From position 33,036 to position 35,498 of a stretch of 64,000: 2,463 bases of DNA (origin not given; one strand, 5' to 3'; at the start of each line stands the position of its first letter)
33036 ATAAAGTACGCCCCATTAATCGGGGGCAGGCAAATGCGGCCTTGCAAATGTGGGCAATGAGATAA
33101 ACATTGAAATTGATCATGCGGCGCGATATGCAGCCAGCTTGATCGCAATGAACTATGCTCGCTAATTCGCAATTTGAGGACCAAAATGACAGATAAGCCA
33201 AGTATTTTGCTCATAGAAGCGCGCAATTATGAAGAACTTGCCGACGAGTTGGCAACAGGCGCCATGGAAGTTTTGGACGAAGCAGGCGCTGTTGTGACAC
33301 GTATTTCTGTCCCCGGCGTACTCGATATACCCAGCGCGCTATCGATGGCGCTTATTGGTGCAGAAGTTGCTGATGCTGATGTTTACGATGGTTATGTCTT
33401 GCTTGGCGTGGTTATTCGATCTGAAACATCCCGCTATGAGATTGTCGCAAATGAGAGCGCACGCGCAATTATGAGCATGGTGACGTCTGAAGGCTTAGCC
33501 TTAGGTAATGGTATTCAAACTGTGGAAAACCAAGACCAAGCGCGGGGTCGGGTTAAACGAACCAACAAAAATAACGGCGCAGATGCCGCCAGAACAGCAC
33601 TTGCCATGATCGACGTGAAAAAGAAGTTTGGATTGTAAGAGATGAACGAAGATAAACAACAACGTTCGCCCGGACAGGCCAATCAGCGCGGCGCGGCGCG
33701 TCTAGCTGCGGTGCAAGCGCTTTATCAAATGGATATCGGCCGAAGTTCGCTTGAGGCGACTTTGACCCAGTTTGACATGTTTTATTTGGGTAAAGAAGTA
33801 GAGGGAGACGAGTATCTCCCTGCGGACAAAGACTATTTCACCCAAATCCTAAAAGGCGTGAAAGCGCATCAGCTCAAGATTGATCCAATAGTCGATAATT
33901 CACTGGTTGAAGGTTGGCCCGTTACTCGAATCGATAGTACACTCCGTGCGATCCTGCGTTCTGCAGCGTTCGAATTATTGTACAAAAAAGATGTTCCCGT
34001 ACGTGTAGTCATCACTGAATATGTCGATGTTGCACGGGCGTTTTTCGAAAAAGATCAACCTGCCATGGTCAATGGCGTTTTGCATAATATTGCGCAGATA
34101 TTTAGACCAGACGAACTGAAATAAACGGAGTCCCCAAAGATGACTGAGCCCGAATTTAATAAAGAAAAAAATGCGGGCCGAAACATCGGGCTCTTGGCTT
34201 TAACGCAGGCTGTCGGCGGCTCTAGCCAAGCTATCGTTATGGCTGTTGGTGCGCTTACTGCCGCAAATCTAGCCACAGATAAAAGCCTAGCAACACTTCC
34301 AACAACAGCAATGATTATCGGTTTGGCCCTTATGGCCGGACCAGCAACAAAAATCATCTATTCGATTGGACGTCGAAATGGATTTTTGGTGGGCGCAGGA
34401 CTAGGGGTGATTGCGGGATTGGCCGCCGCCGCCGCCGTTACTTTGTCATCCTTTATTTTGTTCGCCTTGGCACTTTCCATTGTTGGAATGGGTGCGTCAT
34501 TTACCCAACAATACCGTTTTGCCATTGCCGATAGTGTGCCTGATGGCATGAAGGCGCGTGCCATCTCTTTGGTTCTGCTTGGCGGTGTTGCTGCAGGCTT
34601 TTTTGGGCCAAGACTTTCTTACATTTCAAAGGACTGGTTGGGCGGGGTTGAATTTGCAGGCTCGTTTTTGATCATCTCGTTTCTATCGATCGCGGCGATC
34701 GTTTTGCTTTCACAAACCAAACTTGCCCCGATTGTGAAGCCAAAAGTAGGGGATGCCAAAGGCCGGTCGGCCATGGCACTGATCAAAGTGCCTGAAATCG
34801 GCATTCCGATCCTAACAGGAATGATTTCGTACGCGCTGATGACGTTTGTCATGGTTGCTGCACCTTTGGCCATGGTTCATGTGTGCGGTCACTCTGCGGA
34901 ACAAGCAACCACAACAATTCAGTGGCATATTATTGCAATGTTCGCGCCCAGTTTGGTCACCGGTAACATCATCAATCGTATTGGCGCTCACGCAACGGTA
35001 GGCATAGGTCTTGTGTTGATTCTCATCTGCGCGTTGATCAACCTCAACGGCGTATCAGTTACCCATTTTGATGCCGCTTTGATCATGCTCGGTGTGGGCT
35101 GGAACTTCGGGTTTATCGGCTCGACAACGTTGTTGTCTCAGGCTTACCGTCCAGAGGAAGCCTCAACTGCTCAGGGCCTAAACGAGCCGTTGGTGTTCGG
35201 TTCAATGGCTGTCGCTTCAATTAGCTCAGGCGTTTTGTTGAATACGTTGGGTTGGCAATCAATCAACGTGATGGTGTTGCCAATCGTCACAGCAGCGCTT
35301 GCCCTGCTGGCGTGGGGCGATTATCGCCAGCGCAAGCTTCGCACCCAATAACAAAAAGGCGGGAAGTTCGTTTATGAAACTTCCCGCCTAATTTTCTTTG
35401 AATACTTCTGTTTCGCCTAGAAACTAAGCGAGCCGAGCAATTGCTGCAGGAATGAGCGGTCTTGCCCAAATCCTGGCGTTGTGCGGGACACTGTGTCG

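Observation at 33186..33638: Lumazine synthase with an intact ORF but a dismantled active site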

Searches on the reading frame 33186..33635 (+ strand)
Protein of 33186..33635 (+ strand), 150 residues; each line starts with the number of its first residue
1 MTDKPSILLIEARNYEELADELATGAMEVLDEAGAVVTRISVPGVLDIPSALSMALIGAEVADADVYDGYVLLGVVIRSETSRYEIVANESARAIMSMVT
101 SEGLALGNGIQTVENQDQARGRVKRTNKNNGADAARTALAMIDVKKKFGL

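Call 3: search_protein_families(library=pfam, proteins=[window:33186-33635:+], max_evalue=0.01)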
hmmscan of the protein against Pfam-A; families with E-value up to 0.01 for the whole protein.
window:33186-33635:+ (150 aa): 1 family
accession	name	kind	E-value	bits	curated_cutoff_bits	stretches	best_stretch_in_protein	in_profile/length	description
PF00885.24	DMRL_synthase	-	3.6e-31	108.4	26.7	1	6-145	3-138/139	6,7-dimethyl-8-ribityllumazine synthase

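Call 4: search_solved_structures(query=window:33186-33635:+, max_evalue=0.01, show_alignments=3)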
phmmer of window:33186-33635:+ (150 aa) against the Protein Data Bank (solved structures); distinct sequences matched with E-value up to 0.01: 34.
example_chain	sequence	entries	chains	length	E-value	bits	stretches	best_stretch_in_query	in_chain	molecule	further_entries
2o6h_A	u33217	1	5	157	2.2e-41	144.2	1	3-149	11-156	6,7-dimethyl-8-ribityllumazine synthase 1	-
2f59_A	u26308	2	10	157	1.1e-40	142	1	3-149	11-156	6,7-dimethyl-8-ribityllumazine synthase 1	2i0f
9yl5_A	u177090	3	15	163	4.2e-15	59.3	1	9-143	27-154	6,7-dimethyl-8-ribityllumazine synthase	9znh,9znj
3mk3_A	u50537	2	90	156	4.3e-14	56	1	11-146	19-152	6,7-dimethyl-8-ribityllumazine synthase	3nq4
1rvv_A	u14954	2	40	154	3.9e-13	52.9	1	13-148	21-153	RIBOFLAVIN SYNTHASE | 6,7-dimethyl-8-ribityllumazine synthase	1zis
4v7g_AA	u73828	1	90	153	1.9e-11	47.5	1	12-146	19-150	6,7-dimethyl-8-ribityllumazine synthase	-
9ez8_A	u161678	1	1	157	2.9e-11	46.9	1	45-143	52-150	6,7-dimethyl-8-ribityllumazine synthase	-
1c2y_A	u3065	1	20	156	2.1e-10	44.1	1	21-143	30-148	PROTEIN (LUMAZINE SYNTHASE)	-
4j07_A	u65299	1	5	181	5.4e-08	36.3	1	15-140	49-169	6,7-dimethyl-8-ribityllumazine synthase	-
9ryw_A1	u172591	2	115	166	7.3e-08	35.9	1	11-147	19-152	6,7-dimethyl-8-ribityllumazine synthase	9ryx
9ryu_A1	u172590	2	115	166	1e-07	35.4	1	11-147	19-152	6,7-dimethyl-8-ribityllumazine synthase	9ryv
9ryi_A1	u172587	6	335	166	1.4e-07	35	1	11-147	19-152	6,7-dimethyl-8-ribityllumazine synthase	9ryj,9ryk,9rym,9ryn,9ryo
5mpp_A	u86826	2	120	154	1.4e-07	35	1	11-146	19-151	6,7-dimethyl-8-ribityllumazine synthase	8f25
1hqk_A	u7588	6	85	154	1.4e-07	35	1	11-146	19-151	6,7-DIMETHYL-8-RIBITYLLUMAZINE SYNTHASE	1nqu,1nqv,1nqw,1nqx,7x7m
8pvj_A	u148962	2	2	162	1.6e-07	34.8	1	11-146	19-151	6,7-dimethyl-8-ribityllumazine synthase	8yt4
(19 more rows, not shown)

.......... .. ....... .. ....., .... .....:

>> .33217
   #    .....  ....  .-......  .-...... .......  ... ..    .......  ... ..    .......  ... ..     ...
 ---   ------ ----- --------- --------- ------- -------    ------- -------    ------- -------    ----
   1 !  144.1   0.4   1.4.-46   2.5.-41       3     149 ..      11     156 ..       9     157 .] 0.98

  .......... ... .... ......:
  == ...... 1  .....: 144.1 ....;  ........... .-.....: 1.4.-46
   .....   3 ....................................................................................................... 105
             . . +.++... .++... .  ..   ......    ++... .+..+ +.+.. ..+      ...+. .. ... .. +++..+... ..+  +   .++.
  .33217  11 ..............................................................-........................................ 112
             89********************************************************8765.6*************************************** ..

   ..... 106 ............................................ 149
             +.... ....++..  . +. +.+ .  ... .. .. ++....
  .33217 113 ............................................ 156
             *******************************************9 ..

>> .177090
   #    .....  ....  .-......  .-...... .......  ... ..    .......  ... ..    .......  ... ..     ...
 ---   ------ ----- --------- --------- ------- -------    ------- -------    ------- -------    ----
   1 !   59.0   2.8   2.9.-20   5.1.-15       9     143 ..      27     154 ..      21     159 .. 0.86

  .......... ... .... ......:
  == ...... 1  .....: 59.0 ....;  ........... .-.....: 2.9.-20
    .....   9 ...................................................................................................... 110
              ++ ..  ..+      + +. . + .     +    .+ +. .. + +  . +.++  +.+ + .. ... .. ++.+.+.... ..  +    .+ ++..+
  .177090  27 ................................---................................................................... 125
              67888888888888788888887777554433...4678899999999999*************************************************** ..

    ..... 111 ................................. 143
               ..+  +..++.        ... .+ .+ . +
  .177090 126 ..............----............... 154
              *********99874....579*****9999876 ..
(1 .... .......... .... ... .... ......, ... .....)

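Call 5: search_protein_families(library=ncbifam, proteins=[window:33186-33635:+], max_evalue=0.01)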
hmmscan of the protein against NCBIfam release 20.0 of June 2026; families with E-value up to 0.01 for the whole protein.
window:33186-33635:+ (150 aa): 3 families
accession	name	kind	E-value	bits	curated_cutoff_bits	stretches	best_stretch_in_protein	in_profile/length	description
NF000814.0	PRK00061.2-2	equivalog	1.3e-35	122.5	174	1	4-148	17-158/160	6,7-dimethyl-8-ribityllumazine synthase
TIGR00114.1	lumazine-synth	equivalog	1.6e-20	73.6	84.6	1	9-143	5-136/138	6,7-dimethyl-8-ribityllumazine synthase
NF009084.0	PRK12419.1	equivalog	0.00023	20.7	160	1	6-145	15-154/166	6,7-dimethyl-8-ribityllumazine synthase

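Call 7: find_homologous_proteins(query=window:33186-33635:+, max_evalue=1e-10)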
Query window:33186-33635:+ (150 aa): 833 proteins with E <= 1e-10 among 1077 candidates; the best 120 are listed.
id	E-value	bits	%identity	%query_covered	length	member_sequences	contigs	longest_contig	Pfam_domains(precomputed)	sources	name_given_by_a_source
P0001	1.2e-85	302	100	100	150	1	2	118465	PF00885.25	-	-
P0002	9.6e-65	234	75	100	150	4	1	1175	PF00885.25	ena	-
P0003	9.3e-64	231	77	100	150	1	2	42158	PF00885.25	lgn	-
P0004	1.0e-63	231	77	100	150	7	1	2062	PF00885.25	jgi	-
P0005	2.1e-63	230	77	100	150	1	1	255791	PF00885.25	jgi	-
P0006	2.9e-63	230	76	100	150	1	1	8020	PF00885.25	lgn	-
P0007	6.5e-61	222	73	100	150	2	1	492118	PF00885.25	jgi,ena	-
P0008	1.6e-58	214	71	100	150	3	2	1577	PF00885.25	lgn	-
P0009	1.9e-58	214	71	100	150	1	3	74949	PF00885.25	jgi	-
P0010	1.1e-56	208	69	100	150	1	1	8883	PF00885.25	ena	-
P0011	1.8e-56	208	69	100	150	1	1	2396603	PF00885.25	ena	-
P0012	1.1e-55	205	69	100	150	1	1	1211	PF00885.25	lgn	-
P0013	4.1e-55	203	68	100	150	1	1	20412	PF00885.25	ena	-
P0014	7.2e-55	202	68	100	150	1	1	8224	PF00885.25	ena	-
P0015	9.3e-55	202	68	100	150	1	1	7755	PF00885.25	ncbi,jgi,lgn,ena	-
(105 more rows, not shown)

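Call 9: find_encoding_contigs(protein=P0005, flank=8000, max_places=2)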
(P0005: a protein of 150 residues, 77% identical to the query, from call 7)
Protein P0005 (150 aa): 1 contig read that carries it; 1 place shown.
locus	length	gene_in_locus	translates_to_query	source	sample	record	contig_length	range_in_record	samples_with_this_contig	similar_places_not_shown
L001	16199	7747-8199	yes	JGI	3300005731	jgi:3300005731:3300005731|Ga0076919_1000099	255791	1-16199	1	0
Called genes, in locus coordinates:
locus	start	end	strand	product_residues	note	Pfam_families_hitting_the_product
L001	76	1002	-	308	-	PF00490:ALAD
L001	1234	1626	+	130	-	PF19660:DUF6163 (weak)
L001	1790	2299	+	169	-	PF13601:HTH_34 (faint), PF12802:MarR_2, PF13463:HTH_27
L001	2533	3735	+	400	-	PF01471:PG_binding_1, PF03734:YkuD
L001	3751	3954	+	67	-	PF21839:DUF6898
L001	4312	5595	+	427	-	PF00464:SHMT, PF01041:DegT_DnrJ_EryC1 (weak)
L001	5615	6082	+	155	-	PF22811:Zn_ribbon_NrdR, PF03477:ATP-cone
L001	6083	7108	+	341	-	PF00383:dCMP_cyt_deam_1, PF14437:MafB19-deam, PF01872:RibD_C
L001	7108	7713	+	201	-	PF00677:Lum_binding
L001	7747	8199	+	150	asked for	PF00885:DMRL_synthase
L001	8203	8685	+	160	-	PF01029:NusB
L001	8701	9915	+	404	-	PF07690:MFS_1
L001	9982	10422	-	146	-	PF04355:BamE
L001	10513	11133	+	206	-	PF03981:Ubiq_cyt_C_chap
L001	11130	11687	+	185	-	PF02620:YceD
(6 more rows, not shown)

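Call 10: find_encoding_contigs(protein=P0007, flank=8000, max_places=2)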
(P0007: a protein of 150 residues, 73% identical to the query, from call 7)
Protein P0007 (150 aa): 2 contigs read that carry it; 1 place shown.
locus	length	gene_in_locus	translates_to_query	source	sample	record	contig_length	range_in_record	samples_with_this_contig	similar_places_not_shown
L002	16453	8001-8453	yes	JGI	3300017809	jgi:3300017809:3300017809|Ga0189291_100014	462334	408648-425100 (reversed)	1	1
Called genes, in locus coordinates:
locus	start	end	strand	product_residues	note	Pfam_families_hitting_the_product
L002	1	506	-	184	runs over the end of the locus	PF06271:RDD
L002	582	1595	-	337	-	PF00490:ALAD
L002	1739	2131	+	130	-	PF19660:DUF6163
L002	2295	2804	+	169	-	PF12802:MarR_2, PF13463:HTH_27, PF13601:HTH_34 (faint)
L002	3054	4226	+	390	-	PF01471:PG_binding_1, PF03734:YkuD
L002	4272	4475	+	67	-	PF21839:DUF6898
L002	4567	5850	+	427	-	PF00464:SHMT, PF01041:DegT_DnrJ_EryC1 (weak)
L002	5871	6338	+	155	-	PF22811:Zn_ribbon_NrdR, PF03477:ATP-cone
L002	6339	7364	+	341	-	PF00383:dCMP_cyt_deam_1, PF14437:MafB19-deam (weak), PF01872:RibD_C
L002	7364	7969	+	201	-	PF00677:Lum_binding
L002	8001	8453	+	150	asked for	PF00885:DMRL_synthase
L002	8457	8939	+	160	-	PF01029:NusB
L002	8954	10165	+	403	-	PF07690:MFS_1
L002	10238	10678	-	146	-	PF04355:BamE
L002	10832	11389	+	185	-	PF03981:Ubiq_cyt_C_chap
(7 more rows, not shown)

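Call 11: find_encoding_contigs(protein=P0003, flank=8000, max_places=2)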
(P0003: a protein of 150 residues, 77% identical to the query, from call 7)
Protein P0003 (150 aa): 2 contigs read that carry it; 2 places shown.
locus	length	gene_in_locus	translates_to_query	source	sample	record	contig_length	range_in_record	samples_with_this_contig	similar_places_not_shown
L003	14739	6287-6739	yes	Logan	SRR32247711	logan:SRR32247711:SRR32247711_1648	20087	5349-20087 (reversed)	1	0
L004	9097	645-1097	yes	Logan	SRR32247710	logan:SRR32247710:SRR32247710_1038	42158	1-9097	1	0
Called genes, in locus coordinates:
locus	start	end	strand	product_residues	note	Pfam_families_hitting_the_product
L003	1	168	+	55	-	?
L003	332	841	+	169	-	PF13601:HTH_34 (faint), PF12802:MarR_2, PF13463:HTH_27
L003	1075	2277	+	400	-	PF01471:PG_binding_1, PF03734:YkuD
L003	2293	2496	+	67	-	PF21839:DUF6898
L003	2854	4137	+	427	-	PF00464:SHMT, PF01041:DegT_DnrJ_EryC1 (weak)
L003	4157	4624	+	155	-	PF22811:Zn_ribbon_NrdR, PF03477:ATP-cone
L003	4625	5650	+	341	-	PF00383:dCMP_cyt_deam_1, PF14437:MafB19-deam, PF01872:RibD_C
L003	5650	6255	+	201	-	PF00677:Lum_binding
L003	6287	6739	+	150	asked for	PF00885:DMRL_synthase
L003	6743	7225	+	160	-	PF01029:NusB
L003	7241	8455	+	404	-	PF07690:MFS_1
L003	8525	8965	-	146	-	PF04355:BamE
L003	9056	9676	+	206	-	PF03981:Ubiq_cyt_C_chap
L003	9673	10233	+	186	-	PF02620:YceD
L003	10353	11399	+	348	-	PF02504:FA_synthesis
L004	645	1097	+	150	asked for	PF00885:DMRL_synthase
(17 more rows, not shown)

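Call 47: search_solved_structures(query=window:33186-33635:+, max_evalue=1e-12, show_alignments=5)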
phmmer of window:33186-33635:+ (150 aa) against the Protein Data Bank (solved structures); distinct sequences matched with E-value up to 1e-12: 5.
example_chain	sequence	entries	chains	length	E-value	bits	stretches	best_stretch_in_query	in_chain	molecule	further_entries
2o6h_A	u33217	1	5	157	2.2e-41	144.2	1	3-149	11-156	6,7-dimethyl-8-ribityllumazine synthase 1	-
2f59_A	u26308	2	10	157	1.1e-40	142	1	3-149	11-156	6,7-dimethyl-8-ribityllumazine synthase 1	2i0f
9yl5_A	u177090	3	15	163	4.2e-15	59.3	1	9-143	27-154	6,7-dimethyl-8-ribityllumazine synthase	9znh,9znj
3mk3_A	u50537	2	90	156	4.3e-14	56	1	11-146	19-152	6,7-dimethyl-8-ribityllumazine synthase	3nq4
1rvv_A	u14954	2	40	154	3.9e-13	52.9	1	13-148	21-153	RIBOFLAVIN SYNTHASE | 6,7-dimethyl-8-ribityllumazine synthase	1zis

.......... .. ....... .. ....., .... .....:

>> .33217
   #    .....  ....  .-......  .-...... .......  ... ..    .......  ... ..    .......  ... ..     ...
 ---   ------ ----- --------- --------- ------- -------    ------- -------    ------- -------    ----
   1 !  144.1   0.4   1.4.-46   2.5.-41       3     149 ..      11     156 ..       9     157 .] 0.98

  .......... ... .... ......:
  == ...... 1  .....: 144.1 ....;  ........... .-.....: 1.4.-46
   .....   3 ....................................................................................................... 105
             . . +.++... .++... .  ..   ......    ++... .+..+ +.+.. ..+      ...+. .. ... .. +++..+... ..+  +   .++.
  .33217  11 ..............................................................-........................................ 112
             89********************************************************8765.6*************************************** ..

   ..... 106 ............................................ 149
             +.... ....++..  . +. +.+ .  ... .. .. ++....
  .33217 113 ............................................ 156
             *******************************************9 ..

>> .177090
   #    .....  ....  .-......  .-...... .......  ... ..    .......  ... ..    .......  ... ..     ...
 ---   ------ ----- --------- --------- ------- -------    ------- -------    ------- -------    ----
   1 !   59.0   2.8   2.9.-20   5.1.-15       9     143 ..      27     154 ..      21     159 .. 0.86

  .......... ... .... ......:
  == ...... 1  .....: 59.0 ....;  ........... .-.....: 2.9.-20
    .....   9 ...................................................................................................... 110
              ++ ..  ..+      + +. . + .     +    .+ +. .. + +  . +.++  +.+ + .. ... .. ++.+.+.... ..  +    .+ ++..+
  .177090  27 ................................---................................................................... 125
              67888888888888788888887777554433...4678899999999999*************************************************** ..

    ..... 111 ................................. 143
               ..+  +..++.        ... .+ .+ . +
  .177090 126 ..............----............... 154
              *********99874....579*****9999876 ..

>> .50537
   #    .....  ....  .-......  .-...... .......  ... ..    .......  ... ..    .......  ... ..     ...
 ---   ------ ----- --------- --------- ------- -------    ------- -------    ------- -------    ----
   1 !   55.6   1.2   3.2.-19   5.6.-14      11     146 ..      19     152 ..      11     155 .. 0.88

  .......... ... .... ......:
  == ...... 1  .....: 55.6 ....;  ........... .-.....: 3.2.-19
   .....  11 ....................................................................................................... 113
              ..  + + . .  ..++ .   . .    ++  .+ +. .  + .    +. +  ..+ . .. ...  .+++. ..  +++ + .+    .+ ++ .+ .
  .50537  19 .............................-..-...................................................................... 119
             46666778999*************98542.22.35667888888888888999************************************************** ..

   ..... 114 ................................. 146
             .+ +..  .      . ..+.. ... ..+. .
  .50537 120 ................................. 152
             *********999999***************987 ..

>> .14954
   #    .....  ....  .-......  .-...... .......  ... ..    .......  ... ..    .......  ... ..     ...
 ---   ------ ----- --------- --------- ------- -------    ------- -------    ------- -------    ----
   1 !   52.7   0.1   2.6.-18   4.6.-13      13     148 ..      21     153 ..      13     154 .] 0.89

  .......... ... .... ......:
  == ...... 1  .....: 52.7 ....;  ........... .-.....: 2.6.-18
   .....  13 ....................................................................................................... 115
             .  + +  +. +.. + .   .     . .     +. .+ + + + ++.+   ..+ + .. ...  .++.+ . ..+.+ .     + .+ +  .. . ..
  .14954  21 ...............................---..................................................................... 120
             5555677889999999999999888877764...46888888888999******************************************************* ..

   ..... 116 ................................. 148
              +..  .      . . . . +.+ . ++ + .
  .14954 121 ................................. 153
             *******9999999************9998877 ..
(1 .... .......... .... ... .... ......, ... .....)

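Call 48: find_related_loci(query=P0005, collection=genome_contigs, flank=3000)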
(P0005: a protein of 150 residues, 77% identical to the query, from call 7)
Query P0005 (150 aa) in genome_contigs; peptide patterns used: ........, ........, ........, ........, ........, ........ (x = any residue, [..] = any of these).
427 stretches matched a pattern; 311 encode a relative of the query (tblastn E <= 1e-3); the best 80 are kept; 80 distinct loci.
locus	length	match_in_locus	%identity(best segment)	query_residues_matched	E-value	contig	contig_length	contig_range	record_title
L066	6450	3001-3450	97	1-150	8e-94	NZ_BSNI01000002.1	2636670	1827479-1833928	Maritalea porphyrae strain NBRC 107169 sequence2, whole genome shotgun sequence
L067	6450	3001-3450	92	1-150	3e-83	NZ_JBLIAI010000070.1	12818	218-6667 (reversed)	MAG: Maritalea sp. isolate 3300045789_43 Ga0491190_0002725, whole genome shotgun sequence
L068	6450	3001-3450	91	1-150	6e-81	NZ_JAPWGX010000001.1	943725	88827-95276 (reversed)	Maritalea porphyrae strain G21631-S1 NODE_1_length_943725_cov_118.699, whole genome shotgun sequence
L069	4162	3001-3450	83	1-150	3e-72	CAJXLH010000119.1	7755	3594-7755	MAG TPA_asm: uncultured Maritalea sp. isolate SRR6201692_bin.32_MetaBAT_v2.12.1_MAG genome assembly, contig: NODE_1592_l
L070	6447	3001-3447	67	1-150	1e-60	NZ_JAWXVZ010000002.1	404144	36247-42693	Pseudovibrio sp. SPO723 contig2, whole genome shotgun sequence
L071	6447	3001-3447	67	1-150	6e-60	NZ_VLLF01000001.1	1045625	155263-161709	Roseibium hamelinense strain ATCC BAA-252 JM93DRAFT_scaffold00001.1, whole genome shotgun sequence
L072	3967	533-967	68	5-150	2e-59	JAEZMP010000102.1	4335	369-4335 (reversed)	MAG: Proteobacteria bacterium isolate OH_CFB_119 k127_1920072, whole genome shotgun sequence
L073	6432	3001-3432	77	5-149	1e-58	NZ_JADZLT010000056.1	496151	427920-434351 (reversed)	Methylobrevis albus strain L22 220_496151_70097566, whole genome shotgun sequence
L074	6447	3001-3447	71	1-149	2e-58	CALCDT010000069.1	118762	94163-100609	MAG TPA_asm: uncultured Alphaproteobacteria bacterium isolate SRR4028131_bin.67_CONCOCT_v1.1_MAG genome assembly, contig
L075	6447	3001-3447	65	1-150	2e-58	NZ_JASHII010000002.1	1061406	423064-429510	Roseibium sp. MMSF_3247 NODE_2_length_1061406_cov_31.815984, whole genome shotgun sequence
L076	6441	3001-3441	66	3-150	3e-58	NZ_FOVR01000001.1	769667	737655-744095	Cohaesibacter marisflavi strain CGMCC 1.9157, whole genome shotgun sequence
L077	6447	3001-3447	65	1-150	1e-57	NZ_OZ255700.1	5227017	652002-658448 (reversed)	MAG: Roseibium sp. isolate accf77fb-2be5-45e8-8836-b4da579893c1 chromosome 1, complete sequence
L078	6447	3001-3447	65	1-150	1e-57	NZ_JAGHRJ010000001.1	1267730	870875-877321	Labrenzia sp. R4_2 NODE_1_length_1267730_cov_39.372891, whole genome shotgun sequence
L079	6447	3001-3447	65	1-150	1e-57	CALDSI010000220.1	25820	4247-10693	MAG TPA_asm: uncultured Labrenzia sp. isolate SRR3401482_bin.53_CONCOCT_v1.1_MAG genome assembly, contig: ERZ1740067.690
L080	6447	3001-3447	64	1-150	3e-57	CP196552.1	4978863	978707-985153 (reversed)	MAG: Labrenzia sp. isolate RCC3390_5c chromosome, complete genome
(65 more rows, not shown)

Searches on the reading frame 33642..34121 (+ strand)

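Call 3: search_protein_families(library=pfam, proteins=[window:33642-34121:+], max_evalue=0.01)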
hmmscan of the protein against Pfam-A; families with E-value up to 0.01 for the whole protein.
window:33642-34121:+ (160 aa): 1 family
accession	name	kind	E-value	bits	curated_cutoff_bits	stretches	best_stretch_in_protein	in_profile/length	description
PF01029.23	NusB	-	3e-31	109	23.1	1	19-151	3-132/133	NusB family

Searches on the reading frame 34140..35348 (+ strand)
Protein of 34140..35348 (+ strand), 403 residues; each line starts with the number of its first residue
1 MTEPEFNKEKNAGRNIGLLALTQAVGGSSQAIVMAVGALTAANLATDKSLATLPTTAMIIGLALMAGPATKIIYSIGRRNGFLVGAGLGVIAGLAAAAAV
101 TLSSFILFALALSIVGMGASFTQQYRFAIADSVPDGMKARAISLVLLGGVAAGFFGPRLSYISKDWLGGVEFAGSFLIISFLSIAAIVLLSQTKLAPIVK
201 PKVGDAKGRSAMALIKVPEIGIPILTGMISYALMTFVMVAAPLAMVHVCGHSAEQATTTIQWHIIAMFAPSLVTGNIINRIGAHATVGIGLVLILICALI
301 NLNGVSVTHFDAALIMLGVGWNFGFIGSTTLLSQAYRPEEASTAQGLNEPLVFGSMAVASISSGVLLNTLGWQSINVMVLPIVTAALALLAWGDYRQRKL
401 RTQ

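Call 3: search_protein_families(library=pfam, proteins=[window:34140-35348:+], max_evalue=0.01)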
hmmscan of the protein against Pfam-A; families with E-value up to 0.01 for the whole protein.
window:34140-35348:+ (403 aa): 1 family
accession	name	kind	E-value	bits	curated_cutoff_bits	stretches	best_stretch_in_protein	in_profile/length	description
PF07690.21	MFS_1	-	6.1e-24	85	33.4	2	21-347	3-334/347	Major Facilitator Superfamily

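Call 5: search_protein_families(library=ncbifam, proteins=[window:34140-35348:+], max_evalue=0.01)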
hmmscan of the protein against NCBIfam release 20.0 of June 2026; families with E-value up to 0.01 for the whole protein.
window:34140-35348:+ (403 aa): 5 families
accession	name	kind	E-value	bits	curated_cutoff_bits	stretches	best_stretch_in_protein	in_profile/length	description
NF008314.0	PRK11102.1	equivalog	7.7e-06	25.4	303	1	41-391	37-389/396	Bcr/CflA family multidrug efflux MFS transporter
NF008270.1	PRK11043.1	equivalog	0.00016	20.9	430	1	245-392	31-177/382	purine nucleoside transporter PunC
NF008654.0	PRK11652.1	equivalog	0.0003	19.8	479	1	265-385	55-175/397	multidrug efflux MFS transporter EmrD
TIGR00880.1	2_A_01_02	superfamily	0.0012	19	131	1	270-390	14-134/141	multidrug resistance protein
TIGR00710.1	efflux_Bcr_CflA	subfamily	0.0013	18.2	200.9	1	245-392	31-177/385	Bcr/CflA family efflux MFS transporter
